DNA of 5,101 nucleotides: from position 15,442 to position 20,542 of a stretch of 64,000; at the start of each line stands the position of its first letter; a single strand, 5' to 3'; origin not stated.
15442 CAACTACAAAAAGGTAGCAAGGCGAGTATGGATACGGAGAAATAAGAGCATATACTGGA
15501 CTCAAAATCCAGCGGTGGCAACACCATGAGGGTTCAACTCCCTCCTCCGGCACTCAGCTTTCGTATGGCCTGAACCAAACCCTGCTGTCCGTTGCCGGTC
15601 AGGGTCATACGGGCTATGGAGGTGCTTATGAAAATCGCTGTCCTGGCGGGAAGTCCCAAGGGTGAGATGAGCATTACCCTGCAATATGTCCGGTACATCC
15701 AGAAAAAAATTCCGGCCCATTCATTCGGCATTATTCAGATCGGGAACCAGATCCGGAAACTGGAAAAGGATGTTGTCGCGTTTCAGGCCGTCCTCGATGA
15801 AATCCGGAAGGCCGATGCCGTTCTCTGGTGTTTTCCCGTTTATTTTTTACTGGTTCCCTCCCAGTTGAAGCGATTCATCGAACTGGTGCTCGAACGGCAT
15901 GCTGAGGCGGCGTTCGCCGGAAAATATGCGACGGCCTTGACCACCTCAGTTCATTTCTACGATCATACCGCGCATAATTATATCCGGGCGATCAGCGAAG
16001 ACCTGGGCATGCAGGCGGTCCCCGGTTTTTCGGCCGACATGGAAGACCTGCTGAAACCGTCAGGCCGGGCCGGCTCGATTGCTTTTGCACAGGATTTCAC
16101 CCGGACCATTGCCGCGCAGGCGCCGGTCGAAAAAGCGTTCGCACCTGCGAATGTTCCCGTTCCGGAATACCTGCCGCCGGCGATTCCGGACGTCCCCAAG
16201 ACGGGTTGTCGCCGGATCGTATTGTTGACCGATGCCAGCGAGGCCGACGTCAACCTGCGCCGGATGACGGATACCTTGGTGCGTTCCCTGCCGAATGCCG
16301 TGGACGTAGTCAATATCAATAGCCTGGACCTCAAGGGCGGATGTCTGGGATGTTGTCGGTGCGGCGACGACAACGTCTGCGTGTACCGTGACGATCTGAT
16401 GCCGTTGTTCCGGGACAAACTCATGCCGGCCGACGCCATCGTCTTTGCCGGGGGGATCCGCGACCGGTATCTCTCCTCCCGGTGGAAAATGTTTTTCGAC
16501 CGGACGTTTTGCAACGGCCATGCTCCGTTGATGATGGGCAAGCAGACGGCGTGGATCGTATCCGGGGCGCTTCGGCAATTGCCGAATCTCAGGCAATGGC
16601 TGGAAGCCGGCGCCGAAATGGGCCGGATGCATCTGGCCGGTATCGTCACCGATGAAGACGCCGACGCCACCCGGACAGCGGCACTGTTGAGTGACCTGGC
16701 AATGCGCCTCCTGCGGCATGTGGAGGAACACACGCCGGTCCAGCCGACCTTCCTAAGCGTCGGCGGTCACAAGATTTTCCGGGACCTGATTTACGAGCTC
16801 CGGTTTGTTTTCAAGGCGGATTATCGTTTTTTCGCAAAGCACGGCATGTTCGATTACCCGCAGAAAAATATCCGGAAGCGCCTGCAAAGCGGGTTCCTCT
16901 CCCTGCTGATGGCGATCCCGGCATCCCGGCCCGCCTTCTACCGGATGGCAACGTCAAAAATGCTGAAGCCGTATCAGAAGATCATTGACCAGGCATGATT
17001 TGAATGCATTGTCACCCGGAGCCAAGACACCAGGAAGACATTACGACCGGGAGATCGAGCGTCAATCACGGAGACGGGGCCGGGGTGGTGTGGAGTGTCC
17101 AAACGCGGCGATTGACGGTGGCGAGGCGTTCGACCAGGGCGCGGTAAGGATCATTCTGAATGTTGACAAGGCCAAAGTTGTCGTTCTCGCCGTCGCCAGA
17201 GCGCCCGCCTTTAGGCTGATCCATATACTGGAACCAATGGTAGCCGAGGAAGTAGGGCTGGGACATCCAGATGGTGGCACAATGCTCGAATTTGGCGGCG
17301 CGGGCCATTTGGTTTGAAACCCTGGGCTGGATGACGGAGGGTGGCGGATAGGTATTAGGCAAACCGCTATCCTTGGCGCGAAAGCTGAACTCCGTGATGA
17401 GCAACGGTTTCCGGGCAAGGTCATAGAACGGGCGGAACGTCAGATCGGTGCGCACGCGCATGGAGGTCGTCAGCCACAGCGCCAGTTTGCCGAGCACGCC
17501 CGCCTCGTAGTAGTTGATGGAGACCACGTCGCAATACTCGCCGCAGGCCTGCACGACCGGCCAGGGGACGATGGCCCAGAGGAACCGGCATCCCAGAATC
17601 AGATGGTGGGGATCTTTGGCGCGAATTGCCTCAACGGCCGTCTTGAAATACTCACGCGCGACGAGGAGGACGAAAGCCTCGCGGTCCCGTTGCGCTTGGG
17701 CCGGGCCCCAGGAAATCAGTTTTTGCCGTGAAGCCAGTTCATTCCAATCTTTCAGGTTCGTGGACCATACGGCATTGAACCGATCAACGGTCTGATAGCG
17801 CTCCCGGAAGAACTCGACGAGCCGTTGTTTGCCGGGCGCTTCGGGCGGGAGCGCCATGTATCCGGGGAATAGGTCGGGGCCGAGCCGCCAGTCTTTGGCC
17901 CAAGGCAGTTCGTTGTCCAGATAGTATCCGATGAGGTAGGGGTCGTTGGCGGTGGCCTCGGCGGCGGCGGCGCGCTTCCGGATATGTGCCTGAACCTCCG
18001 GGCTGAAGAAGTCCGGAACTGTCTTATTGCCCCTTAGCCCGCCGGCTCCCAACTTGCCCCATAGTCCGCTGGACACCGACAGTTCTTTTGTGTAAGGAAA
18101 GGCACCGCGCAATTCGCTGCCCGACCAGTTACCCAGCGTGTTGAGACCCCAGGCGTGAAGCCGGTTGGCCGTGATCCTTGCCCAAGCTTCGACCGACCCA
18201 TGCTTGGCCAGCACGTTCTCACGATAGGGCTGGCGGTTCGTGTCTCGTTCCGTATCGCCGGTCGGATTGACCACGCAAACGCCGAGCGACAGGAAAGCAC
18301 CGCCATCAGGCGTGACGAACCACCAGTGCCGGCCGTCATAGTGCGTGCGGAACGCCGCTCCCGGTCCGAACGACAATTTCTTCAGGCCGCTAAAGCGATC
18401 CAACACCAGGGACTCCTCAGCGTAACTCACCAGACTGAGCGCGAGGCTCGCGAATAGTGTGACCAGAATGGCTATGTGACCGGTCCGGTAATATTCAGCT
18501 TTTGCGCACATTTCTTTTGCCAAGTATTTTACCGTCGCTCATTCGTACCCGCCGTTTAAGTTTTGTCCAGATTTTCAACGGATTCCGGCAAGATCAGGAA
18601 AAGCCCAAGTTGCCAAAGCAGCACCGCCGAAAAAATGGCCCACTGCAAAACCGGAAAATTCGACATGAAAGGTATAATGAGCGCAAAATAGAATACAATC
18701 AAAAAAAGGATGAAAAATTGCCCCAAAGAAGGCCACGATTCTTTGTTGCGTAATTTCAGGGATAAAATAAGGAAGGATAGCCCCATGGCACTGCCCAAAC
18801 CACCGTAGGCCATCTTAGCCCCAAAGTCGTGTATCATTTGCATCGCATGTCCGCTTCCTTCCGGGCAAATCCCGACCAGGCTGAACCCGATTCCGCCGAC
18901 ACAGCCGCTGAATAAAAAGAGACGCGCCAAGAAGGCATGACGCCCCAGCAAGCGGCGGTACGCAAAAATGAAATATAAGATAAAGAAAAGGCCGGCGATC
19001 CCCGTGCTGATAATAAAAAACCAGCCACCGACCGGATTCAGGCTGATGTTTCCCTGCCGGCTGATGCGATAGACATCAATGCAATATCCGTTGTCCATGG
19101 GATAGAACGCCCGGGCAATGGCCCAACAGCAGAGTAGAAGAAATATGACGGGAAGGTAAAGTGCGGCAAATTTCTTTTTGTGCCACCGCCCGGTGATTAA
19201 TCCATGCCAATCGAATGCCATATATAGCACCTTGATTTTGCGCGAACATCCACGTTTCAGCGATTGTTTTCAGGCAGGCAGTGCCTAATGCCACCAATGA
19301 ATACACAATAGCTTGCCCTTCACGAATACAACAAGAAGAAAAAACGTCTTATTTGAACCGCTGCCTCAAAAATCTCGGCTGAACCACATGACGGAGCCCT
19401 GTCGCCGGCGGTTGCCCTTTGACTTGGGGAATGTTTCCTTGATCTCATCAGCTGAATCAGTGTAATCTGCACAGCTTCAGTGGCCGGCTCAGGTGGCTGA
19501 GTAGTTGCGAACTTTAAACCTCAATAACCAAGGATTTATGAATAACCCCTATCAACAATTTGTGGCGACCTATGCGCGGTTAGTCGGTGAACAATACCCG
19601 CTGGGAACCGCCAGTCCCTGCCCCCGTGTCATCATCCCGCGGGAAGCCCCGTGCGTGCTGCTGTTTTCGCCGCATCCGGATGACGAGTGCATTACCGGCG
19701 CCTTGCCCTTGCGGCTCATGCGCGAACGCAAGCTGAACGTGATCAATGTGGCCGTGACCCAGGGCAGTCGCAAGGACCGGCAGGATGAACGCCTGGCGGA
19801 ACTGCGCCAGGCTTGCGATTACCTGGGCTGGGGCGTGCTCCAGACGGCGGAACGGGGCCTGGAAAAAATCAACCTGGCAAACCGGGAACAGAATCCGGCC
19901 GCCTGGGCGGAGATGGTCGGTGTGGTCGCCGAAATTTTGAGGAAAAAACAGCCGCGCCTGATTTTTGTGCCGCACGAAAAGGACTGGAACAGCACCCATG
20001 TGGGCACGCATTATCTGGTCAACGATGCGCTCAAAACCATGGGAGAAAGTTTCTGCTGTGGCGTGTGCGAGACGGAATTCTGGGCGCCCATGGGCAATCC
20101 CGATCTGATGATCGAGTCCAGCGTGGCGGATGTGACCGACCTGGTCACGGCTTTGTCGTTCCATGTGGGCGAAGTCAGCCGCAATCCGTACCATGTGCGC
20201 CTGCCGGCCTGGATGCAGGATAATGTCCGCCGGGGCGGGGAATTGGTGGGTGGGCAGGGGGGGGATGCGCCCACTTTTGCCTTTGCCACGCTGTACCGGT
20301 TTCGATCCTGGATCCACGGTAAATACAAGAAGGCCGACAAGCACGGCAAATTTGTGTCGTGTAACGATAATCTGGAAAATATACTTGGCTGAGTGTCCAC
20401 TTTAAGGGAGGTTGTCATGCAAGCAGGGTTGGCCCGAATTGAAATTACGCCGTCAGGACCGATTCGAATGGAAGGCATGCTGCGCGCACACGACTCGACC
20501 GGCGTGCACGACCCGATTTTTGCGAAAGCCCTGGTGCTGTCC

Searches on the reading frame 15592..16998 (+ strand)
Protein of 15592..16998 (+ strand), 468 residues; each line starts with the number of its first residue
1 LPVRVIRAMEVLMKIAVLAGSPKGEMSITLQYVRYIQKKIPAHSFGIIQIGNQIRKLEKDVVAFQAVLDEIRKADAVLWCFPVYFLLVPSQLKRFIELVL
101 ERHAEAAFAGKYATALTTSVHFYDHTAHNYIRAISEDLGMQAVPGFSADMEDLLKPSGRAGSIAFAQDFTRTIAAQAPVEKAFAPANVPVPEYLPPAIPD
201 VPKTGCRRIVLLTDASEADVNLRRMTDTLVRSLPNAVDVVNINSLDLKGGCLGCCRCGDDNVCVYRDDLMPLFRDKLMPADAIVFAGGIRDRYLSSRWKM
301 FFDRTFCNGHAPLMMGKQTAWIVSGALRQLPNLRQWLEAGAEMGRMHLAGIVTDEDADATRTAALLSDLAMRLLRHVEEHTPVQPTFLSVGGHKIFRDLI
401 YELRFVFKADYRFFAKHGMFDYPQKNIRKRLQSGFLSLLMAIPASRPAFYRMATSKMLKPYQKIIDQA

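Call 50: search_protein_families(library=pfam, proteins=[window:15592-16998:+])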
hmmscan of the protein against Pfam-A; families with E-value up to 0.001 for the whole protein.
window:15592-16998:+ (468 aa): 2 families
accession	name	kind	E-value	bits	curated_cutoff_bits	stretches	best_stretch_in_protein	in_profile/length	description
PF03358.20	FMN_red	-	5.3e-24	85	24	2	13-145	1-142/152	NADPH-dependent FMN reductase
PF02525.22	Flavodoxin_2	-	1.7e-12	47.9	27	1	13-148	1-175/198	Flavodoxin-like fold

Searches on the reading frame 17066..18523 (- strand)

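Call 50: search_protein_families(library=pfam, proteins=[window:17066-18523:-])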
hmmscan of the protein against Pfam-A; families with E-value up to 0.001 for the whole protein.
window:17066-18523:- (485 aa): 1 family
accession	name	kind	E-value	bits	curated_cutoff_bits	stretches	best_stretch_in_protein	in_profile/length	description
PF02449.21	Glyco_hydro_42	-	0.00018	21.5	21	1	186-310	118-234/376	Beta-galactosidase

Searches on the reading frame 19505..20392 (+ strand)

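Call 50: search_protein_families(library=pfam, proteins=[window:19505-20392:+])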
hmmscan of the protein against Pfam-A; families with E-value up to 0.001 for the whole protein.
window:19505-20392:+ (295 aa): 1 family
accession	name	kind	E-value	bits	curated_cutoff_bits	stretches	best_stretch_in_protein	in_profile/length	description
PF02585.22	PIG-L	-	1.9e-13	51.5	28.2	1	52-175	1-128/129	GlcNAc-PI de-N-acetylase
